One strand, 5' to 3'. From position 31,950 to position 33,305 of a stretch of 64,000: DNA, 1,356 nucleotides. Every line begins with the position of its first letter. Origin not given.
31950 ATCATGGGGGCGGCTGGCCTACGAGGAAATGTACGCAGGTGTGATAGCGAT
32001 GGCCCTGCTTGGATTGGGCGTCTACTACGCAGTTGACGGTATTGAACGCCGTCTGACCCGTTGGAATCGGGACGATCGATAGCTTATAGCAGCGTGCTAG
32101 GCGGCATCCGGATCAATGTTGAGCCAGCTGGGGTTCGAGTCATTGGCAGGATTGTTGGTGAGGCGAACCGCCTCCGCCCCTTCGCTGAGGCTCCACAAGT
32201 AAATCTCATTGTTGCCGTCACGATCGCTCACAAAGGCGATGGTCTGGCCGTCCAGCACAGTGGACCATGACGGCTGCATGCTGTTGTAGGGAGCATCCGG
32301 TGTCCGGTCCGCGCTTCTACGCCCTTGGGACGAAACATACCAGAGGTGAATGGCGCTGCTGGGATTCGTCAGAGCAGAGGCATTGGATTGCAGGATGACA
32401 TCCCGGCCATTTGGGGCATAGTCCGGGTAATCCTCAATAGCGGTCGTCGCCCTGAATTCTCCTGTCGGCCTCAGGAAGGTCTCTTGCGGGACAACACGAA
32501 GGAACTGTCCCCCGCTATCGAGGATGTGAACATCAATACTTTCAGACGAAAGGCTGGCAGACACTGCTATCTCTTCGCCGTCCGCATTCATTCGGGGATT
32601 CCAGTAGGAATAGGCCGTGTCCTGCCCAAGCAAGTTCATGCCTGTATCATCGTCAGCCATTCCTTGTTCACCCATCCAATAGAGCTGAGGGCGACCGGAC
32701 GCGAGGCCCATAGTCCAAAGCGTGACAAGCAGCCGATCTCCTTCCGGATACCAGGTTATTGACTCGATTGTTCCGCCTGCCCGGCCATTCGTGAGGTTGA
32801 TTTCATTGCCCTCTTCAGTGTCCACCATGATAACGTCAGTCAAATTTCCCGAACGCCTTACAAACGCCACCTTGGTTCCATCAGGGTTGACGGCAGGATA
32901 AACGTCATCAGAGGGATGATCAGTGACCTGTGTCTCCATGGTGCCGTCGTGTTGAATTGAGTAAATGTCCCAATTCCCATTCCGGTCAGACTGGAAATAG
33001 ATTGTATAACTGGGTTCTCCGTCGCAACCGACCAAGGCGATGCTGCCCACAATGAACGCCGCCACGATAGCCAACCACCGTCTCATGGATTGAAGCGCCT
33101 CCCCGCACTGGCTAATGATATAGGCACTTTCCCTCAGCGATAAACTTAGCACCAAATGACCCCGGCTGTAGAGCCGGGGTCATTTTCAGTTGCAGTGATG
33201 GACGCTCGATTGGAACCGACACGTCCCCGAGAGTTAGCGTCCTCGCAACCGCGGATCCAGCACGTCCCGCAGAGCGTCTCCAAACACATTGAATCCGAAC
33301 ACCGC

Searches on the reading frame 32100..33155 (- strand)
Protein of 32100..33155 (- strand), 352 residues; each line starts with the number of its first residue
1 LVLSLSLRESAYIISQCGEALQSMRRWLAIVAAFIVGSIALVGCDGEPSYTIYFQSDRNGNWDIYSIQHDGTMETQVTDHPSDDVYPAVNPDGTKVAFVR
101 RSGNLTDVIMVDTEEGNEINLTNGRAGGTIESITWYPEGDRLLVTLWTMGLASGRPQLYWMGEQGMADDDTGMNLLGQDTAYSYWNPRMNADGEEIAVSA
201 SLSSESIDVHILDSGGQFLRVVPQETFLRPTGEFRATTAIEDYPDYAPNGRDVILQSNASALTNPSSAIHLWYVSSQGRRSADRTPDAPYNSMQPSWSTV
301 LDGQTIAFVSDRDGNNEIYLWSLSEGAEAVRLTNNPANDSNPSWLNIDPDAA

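Call 85: search_protein_families(library=pfam, proteins=[window:32100-33155:-], max_evalue=0.001)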
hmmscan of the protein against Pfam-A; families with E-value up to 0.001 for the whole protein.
window:32100-33155:- (352 aa): 2 families
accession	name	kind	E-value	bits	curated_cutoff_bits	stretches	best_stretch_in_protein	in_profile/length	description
PF07676.18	PD40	-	7.4e-18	64.4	20.9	1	289-319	8-37/38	WD40-like Beta Propeller Repeat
PF00930.27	DPPIV_N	-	1.7e-05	24.2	22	0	249-336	3-82/354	Dipeptidyl peptidase IV (DPP IV) N-terminal region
